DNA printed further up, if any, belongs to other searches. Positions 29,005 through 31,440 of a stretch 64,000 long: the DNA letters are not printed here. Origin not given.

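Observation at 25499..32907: Two giant secreted paralogues share a roughly 700-aa module I cannot assign to any family; one copy is fused to a PQQ-dehydrogenase propeller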

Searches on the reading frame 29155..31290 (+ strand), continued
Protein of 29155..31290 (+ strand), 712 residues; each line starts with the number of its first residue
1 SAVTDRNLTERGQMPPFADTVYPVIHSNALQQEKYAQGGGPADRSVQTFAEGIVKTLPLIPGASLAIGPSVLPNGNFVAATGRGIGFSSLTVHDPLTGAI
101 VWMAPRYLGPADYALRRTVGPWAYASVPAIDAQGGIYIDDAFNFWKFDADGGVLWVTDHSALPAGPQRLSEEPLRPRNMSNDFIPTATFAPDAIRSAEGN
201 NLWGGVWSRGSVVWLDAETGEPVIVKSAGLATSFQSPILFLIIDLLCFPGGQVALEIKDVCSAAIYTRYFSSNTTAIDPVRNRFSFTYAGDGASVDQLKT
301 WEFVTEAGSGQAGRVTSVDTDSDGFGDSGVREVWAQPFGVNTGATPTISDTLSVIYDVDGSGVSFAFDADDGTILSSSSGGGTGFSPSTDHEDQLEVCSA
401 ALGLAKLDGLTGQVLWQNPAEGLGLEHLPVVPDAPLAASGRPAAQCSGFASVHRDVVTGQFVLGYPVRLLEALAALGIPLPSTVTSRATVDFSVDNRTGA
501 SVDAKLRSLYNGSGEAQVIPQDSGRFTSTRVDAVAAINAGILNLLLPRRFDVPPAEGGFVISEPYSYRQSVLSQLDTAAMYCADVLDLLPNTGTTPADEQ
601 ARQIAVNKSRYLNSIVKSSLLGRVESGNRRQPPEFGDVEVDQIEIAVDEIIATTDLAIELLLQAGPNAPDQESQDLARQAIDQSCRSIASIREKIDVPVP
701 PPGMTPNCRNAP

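Call 94: find_encoding_contigs(protein=P0003, flank=10000, max_places=2)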
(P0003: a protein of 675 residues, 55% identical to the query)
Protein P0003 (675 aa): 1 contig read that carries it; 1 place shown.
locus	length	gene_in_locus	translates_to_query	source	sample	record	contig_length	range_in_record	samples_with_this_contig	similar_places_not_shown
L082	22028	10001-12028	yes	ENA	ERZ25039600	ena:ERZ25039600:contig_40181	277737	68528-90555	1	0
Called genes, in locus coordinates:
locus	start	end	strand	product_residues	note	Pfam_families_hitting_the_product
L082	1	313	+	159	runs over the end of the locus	PF13683:rve_3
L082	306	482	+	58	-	-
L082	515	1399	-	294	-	PF00126:HTH_1, PF03466:LysR_substrate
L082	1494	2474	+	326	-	PF08883:DOPA_dioxygen, PF02525:Flavodoxin_2, PF03358:FMN_red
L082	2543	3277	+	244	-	PF00106:adh_short, PF08659:KR, PF23441:SDR (weak), PF13561:adh_short_C2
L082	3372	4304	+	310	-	PF00561:Abhydrolase_1 (weak), PF12697:Abhydrolase_6 (weak)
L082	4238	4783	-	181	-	-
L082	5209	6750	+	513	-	-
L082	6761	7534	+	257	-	PF10677:DUF2490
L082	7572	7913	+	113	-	-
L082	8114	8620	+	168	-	-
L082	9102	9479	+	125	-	PF13564:DoxX_2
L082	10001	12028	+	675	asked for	-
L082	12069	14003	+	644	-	PF12740:PETase, PF07224:Chlorophyllase, PF20434:BD-FAE (faint)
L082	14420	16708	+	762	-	-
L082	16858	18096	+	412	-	PF09339:HTH_IclR (faint), PF12802:MarR_2 (weak), PF13412:HTH_24, PF00480:ROK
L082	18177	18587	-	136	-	-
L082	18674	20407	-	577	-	-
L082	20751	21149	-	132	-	-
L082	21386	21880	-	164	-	PF14345:GDYXXLXY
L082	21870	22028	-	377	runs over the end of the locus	PF09925:DUF2157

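Call 98: search_protein_families(library=pfam, proteins=[L082:12069-14000:+, P0002, L006:12231-14207:+, L001:10018-10683:+], max_evalue=0.01)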
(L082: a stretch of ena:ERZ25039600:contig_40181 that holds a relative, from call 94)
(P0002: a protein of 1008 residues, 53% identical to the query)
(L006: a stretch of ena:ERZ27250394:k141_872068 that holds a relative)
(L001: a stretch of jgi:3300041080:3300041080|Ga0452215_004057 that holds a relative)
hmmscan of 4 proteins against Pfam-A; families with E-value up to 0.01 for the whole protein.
L082:12069-14000:+ (644 aa): 8 families
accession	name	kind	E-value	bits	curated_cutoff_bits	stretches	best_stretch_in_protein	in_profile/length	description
PF12740.14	PETase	-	4.5e-13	49.7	28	1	361-504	20-158/263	PET hydrolase-like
PF07224.18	Chlorophyllase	-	3.1e-09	36.5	26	1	398-505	39-154/301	Chlorophyllase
PF20434.5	BD-FAE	-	1.2e-05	25.3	26.8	1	400-489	12-108/215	BD-FAE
PF00526.23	Dicty_CTDC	-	0.00029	21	27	1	56-78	2-23/24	Dictyostelium (slime mold) repeat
PF12146.15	Hydrolase_4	-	0.0017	18.1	27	1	403-500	6-106/239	Serine aminopeptidase, S33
PF00561.26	Abhydrolase_1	-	0.0018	18.4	25.8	1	402-503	1-102/245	alpha/beta hydrolase fold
PF07859.19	Abhydrolase_3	-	0.0041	17.4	25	1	415-488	15-89/210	alpha/beta hydrolase fold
PF03403.19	PAF-AH_p_II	-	0.0051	15.8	20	0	388-434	86-133/372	Platelet-activating factor acetylhydrolase, isoform II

P0002 (1008 aa): 3 families
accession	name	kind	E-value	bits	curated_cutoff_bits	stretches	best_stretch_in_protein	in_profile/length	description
PF04755.18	PAP_fibrillin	-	9.3e-10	39.2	22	1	815-995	22-197/198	PAP_fibrillin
PF13360.13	PQQ_2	-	9.6e-05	22.6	27.6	0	105-182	4-99/233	Outer membrane protein assembly factor BamB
PF00526.23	Dicty_CTDC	-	0.0014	18.8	27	1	746-763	2-19/24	Dictyostelium (slime mold) repeat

L006:12231-14207:+ (659 aa): 0 families

L001:10018-10683:+ (222 aa): 0 families

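Call 109: search_dna_similar(query=P0050, collection=plasmids, mode=protein, max_rows=12, max_evalue=1e-8)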
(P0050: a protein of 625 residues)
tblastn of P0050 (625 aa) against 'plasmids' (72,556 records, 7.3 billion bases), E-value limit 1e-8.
No match.

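Call 110: search_dna_similar(query=window:29155-31290:+, collection=plasmids, mode=protein, max_rows=12, max_evalue=0.00001)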
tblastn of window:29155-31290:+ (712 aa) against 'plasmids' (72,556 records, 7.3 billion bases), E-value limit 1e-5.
No match.
